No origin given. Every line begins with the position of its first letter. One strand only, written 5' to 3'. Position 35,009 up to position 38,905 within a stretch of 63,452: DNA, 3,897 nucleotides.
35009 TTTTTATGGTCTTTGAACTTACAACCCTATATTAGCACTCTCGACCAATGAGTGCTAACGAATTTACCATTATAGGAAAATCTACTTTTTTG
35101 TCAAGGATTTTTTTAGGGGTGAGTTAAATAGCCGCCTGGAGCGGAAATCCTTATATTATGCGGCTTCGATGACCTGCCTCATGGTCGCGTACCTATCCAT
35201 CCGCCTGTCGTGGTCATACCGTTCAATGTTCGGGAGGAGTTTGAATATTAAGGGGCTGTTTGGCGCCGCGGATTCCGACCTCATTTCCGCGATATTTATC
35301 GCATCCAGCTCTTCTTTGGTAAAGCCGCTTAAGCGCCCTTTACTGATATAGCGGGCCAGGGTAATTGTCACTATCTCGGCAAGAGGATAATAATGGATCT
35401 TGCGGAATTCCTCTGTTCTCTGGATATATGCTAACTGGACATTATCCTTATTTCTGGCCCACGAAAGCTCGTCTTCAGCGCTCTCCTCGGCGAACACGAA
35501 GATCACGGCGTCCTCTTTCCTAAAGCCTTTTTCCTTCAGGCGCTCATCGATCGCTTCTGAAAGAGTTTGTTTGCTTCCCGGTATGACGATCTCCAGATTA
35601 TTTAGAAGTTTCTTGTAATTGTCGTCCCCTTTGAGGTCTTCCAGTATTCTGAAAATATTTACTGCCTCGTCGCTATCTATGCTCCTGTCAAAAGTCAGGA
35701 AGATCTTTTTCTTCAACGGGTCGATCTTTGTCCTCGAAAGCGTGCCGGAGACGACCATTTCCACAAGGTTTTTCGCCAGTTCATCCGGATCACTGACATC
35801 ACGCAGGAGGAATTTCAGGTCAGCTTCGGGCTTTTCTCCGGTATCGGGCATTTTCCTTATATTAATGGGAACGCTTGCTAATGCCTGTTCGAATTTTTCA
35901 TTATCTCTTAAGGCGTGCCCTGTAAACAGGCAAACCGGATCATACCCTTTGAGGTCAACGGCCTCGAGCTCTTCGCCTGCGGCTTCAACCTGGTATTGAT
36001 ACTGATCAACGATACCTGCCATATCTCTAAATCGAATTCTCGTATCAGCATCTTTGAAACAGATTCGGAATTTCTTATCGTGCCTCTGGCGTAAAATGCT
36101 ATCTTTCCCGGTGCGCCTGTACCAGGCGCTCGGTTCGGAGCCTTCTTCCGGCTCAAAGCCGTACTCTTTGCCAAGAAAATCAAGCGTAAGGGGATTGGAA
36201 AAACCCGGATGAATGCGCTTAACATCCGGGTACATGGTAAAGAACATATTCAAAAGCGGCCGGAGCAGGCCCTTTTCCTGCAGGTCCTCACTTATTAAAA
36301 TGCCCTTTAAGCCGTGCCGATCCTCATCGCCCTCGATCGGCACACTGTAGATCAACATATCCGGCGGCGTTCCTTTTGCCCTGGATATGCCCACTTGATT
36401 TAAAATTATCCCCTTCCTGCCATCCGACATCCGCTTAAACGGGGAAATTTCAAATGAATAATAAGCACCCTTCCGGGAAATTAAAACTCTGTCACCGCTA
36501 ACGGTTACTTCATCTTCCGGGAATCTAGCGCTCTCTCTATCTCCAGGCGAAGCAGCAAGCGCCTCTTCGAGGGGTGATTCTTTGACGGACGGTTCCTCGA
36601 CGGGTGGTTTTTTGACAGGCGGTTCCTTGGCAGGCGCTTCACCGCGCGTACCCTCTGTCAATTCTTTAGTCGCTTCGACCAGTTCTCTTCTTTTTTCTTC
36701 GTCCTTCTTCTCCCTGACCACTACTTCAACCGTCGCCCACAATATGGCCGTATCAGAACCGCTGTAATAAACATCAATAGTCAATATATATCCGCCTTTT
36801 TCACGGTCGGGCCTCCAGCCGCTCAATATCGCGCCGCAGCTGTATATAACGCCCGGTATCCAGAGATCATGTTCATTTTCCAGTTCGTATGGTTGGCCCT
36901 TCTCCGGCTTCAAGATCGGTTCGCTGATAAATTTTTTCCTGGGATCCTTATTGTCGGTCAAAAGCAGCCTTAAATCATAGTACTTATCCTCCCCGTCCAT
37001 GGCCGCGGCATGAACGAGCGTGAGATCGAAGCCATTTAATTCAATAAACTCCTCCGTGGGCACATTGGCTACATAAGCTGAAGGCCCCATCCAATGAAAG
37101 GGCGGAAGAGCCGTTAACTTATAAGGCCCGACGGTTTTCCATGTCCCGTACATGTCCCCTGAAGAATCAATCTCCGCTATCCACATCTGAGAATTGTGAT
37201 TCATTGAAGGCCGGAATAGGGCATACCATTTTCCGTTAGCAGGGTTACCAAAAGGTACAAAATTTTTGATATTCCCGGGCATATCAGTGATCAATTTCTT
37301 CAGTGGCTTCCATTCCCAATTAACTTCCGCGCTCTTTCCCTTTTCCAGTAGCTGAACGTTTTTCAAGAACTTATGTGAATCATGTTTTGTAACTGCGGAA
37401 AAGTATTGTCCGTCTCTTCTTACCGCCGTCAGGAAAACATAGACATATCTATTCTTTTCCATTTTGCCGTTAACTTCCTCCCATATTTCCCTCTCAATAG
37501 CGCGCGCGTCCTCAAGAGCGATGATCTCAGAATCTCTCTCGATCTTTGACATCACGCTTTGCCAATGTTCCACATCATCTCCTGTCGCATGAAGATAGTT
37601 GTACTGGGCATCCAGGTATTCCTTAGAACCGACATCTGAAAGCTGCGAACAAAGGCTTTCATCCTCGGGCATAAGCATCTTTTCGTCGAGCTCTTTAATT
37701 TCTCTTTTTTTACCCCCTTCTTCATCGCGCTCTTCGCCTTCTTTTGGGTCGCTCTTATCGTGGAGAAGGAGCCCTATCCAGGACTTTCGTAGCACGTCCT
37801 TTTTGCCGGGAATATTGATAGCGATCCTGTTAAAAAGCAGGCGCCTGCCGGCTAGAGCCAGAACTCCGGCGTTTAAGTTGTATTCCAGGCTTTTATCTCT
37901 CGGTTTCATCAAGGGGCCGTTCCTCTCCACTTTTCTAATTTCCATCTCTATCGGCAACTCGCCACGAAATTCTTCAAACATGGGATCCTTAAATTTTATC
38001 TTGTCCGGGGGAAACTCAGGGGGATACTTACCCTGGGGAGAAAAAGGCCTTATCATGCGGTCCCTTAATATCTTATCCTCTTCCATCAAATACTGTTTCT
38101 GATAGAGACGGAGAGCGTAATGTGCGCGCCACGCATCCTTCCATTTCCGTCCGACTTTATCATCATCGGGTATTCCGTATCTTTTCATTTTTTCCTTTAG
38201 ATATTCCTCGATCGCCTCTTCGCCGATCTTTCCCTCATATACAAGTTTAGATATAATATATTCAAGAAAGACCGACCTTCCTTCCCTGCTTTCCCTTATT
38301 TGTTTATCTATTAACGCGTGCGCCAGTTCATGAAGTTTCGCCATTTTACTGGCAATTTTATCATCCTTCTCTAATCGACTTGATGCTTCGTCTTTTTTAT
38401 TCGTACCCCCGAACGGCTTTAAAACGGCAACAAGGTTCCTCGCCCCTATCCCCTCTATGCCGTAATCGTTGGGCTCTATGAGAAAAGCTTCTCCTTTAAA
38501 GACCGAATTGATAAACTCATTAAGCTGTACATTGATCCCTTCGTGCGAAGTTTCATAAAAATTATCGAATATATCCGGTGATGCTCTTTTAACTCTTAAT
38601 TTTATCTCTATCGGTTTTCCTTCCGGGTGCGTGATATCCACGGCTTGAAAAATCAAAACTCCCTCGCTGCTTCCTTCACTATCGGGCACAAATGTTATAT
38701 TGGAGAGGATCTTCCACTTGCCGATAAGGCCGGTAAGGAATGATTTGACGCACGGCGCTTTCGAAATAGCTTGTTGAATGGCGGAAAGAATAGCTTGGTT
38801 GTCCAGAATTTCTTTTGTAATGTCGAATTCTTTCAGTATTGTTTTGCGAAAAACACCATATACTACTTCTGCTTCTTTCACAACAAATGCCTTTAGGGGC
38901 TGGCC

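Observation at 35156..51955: Giant 5,599-aa membrane-anchored mosaic protein combining protease, kinase, ATPase, nucleotidyltransferase and glycosidase-like modules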

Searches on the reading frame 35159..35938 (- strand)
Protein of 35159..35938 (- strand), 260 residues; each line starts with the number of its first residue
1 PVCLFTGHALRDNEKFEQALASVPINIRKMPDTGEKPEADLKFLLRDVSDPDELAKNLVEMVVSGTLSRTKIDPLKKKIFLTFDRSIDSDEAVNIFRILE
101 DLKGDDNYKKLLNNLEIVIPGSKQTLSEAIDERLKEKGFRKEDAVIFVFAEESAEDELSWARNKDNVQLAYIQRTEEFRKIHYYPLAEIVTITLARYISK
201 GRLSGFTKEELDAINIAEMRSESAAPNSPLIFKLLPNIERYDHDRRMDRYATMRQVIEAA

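Call 70: search_solved_structures(query=A6, max_evalue=10)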
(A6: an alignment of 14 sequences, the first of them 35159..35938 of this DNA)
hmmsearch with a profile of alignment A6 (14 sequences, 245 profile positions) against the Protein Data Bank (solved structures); distinct sequences matched with E-value up to 10: 3.
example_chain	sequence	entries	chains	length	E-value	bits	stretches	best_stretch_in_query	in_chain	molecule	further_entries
3hrw_B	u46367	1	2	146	0.38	13.4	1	68-114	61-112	Hemoglobin subunit beta-1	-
1jeb_B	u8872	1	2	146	0.38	13.4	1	68-114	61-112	HEMOGLOBIN BETA-SINGLE CHAIN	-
3dht_B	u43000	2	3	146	1.7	11.2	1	68-114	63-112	Hemoglobin subunit beta-1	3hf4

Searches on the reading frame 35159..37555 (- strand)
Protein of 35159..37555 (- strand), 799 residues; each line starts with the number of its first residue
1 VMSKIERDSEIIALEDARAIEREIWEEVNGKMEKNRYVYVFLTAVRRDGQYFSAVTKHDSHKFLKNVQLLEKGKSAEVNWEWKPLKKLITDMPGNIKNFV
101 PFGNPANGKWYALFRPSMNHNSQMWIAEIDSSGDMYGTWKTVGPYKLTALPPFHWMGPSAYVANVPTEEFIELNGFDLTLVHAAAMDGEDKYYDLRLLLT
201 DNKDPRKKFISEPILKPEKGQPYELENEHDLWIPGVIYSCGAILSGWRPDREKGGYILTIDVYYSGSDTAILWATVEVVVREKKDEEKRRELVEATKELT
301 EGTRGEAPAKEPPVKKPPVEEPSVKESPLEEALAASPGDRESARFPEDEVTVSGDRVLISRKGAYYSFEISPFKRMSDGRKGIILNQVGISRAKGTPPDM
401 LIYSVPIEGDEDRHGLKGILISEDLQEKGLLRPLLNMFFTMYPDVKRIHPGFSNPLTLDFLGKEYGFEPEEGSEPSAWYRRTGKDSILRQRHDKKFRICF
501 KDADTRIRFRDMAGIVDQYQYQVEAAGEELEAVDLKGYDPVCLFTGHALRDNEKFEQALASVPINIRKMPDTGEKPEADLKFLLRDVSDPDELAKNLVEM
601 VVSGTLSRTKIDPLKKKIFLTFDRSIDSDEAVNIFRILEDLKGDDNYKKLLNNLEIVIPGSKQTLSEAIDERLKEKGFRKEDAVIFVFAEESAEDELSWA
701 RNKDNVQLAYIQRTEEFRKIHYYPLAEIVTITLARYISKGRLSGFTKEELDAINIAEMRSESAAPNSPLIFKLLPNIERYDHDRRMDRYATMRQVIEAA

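Call 4: search_protein_families(library=pfam, proteins=[window:35159-37555:-], max_evalue=0.1)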
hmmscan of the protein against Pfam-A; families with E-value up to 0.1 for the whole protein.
window:35159-37555:- (799 aa): 1 family
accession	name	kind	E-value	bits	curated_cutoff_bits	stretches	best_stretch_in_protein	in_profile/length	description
PF02095.21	Extensin_1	-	0.0061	16.8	105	1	308-331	25-108/171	Extensin-like protein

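Call 5: search_protein_families(library=ncbifam, proteins=[window:35159-37555:-], max_evalue=0.1)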
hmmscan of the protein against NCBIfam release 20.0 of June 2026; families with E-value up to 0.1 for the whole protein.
window:35159-37555:- (799 aa): 2 families
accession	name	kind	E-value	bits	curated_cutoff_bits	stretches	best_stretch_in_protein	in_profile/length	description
NF050092.1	BtaManbiosPhlase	equivalog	1.3e-07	30.9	550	1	95-276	186-341/351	BtaManbiosPhlase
NF052550.1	BManbPhaseBMBP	equivalog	4.9e-06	26.1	450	1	178-277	209-290/296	beta-1,2-mannobiose phosphorylase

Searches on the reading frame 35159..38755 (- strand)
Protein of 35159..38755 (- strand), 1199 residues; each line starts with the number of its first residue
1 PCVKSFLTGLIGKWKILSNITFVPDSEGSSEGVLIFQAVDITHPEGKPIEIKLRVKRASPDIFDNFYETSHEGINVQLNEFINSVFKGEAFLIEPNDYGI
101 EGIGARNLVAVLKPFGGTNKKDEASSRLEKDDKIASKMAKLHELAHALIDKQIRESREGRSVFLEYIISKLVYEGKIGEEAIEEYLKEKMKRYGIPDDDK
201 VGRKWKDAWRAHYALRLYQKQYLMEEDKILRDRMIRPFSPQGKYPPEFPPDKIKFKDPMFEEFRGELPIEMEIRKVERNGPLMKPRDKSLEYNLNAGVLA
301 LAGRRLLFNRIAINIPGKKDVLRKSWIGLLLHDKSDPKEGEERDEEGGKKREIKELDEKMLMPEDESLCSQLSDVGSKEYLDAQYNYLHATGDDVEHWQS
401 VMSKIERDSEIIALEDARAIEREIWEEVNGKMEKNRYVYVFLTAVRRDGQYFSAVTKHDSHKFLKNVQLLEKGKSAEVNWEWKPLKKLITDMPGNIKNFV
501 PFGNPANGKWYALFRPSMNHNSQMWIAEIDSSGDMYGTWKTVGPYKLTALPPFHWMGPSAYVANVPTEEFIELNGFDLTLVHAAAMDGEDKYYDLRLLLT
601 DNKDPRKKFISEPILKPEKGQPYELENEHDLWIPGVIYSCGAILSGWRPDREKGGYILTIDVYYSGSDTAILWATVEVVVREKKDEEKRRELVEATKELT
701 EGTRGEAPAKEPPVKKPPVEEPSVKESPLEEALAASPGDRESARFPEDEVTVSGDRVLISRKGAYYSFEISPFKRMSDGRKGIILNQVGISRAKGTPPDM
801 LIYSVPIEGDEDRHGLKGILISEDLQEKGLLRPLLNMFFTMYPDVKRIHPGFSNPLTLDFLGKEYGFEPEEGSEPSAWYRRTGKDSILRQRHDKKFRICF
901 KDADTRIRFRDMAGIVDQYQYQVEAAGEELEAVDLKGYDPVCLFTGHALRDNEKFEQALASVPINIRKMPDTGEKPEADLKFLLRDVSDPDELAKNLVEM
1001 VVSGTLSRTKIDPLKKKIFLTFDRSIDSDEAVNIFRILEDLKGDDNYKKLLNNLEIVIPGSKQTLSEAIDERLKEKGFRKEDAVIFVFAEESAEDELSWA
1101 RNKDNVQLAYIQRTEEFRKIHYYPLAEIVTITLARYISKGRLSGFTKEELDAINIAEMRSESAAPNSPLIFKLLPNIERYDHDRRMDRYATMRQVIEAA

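Call 75: predict_structure(alignment_id=A4)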
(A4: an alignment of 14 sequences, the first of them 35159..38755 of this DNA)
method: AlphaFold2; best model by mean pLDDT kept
length: 1199 residues; sequences in the alignment: 14
mean_pLDDT: 49.4   pTM: 0.39
mean pLDDT of the five models: 49.4, 49.3, 47.3, 45.4, 45.2
residues with pLDDT >= 90: 15; 70-90: 260; 50-70: 250; < 50: 674
segments of 3 or more residues with pLDDT < 50: 64-132, 148-164, 229-488, 492-497, 517-522, 541-574, 583-593, 615-640, 666-672, 682-689, 696-729, 853-984, 986-990, 1009-1014, 1143-1145, 1147-1154, 1156-1162, 1175-1180, 1191-1199
pLDDT, mean of each block of 10 residues (from residue 1): 66 78 84 88 77 73 45 43 40 30 26 28 36 51 50 39 52 67 75 80 75 59 52 33 32 29 25 25 28 26 29 28 26 33 37 31 32 31 39 30 27 32 34 24 25 24 25 26 42 48 59 56 62 54 34 25 28 54 42 60 65 46 31 32 67 63 48 58 45 50 34 34 41 55 62 82 80 66 74 58 71 72 78 78 68 41 29 25 27 25 23 27 30 27 25 33 27 30 42 63 63 65 73 71 79 82 86 89 89 88 86 62 68 71 48 46 64 56 59 41
secondary structure, 60 per line:
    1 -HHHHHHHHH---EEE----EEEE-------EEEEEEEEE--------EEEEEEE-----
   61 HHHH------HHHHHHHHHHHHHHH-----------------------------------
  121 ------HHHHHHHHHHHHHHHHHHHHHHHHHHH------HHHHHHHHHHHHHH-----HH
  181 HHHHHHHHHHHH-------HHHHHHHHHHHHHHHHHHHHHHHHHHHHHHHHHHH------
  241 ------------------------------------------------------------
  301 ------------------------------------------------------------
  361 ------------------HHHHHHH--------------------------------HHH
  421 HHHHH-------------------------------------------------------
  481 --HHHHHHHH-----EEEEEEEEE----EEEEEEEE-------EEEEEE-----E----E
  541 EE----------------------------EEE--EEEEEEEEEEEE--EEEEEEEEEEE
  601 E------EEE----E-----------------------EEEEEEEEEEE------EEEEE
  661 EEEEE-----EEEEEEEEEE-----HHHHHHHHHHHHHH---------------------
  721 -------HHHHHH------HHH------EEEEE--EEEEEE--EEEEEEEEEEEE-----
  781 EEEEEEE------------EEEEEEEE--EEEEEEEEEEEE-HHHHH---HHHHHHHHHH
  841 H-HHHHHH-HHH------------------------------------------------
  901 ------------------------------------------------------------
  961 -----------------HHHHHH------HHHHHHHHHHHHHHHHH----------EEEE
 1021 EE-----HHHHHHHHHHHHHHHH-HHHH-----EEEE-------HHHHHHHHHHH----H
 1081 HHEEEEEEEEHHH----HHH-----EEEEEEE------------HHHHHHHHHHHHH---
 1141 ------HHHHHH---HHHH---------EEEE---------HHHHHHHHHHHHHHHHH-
elements in order (helices of 4 or more, strands of 3 or more residues): H2-10 E14-16 E21-24 E32-40 E49-55 H61-64 H71-85 H127-153 H160-173 H179-192 H200-234 H379-385 H418-425 H483-490 E496-504 E509-516 E524-529 E540-542 E571-573 E576-587 E590-601 E608-610 E639-649 E656-665 E671-680 H686-699 H728-733 E749-753 E756-761 E764-775 E781-787 E800-807 E810-821 H823-827 H831-841 H843-848 H978-983 H990-1006 E1017-1022 H1028-1043 H1045-1048 E1054-1057 H1065-1075 E1083-1090 E1106-1112 H1125-1137 H1147-1152 H1156-1159 E1169-1172 H1182-1198

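Call 81: fold_search(model_id=the predicted structure, library=pdb)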
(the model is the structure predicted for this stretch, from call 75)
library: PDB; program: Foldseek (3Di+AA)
matches with E <= 10: 938; with E <= 0.001: 0
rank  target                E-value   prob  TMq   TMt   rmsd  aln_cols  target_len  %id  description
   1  3was_A                1.0e-03  1.00  0.06  0.16  17.6       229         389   17  Crystal structure of 4-O-beta-D-mannosyl-D-glucose phosphorylase MGP complexed with Man-Glc+PO4 (released 2013-09-04)
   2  4udk_C                4.2e-03  0.99  0.07  0.20  14.1       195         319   22  Crystal structure of b-1,4-mannopyranosyl-chitobiose phosphorylase at 1.76 Angstrom from unknown human gut bacteria (U (released 2015-05-27)
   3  6byt_A                4.2e-03  0.47  0.06  0.11  21.1       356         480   11  Complex structure of LOR107 mutant (R320) with tetrasaccharide substrate (released 2018-02-07)
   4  3wau_A                4.9e-03  0.98  0.06  0.16  17.9       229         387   17  Crystal structure of 4-O-beta-D-mannosyl-D-glucose phosphorylase MGP complexed with M1P (released 2013-09-04)
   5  3wau_B                5.8e-03  0.98  0.06  0.16  17.3       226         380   17  Crystal structure of 4-O-beta-D-mannosyl-D-glucose phosphorylase MGP complexed with M1P (released 2013-09-04)
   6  4udg_B                6.4e-03  0.98  0.06  0.20  14.1       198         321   20  Crystal structure of b-1,4-mannopyranosyl-chitobiose phosphorylase at 1.60 Angstrom in complex with N-acetylglucosamin (released 2015-05-27)
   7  5ay9                  7.2e-03  0.94  0.06  0.16  17.3       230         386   16  Crystal structure of Ruminococcus albus 4-O-beta-D-mannosyl-D-glucose phosphorylase (RaMP1) (released 2016-03-23)
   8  7tdz_A                7.6e-03  0.23  0.05  0.05  27.0       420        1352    8  Cryo-EM model of protomer of the cytoplasmic ring of the nuclear pore complex from Xenopus laevis (released 2022-06-22)
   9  5nxh_A                8.9e-03  0.12  0.04  0.07  65.7       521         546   11  Crystal structure of the carboxy-terminal region of the bacteriophage T4 proximal long tail fibre protein gp34, residu (released 2017-07-12)
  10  4udk_E                9.9e-03  0.97  0.06  0.20  14.2       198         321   20  Crystal structure of b-1,4-mannopyranosyl-chitobiose phosphorylase at 1.76 Angstrom from unknown human gut bacteria (U (released 2015-05-27)
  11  6byx_A                1.1e-02  0.38  0.06  0.11  21.5       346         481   11  Complex structure of LOR107 mutant (R259N) with tetrasaccharide substrate (released 2018-02-07)
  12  4udg_A                1.2e-02  0.97  0.06  0.20  14.1       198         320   20  Crystal structure of b-1,4-mannopyranosyl-chitobiose phosphorylase at 1.60 Angstrom in complex with N-acetylglucosamin (released 2015-05-27)
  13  6byp_B                1.2e-02  0.38  0.06  0.11  23.2       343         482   12  Structure of PL24 family Polysaccharide lyase-LOR107 (released 2018-02-07)
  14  6jq9_B                1.2e-02  0.38  0.06  0.11  22.8       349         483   11  Crystal structure of a lyase from Alteromonas sp. (released 2020-04-01)
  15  8bf4_C                1.2e-02  0.44  0.06  0.12  24.2       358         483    9  Crystal structure of Mouse Plexin-B1 (20-535) in complex with VHH15 and VHH14 (released 2023-05-03)
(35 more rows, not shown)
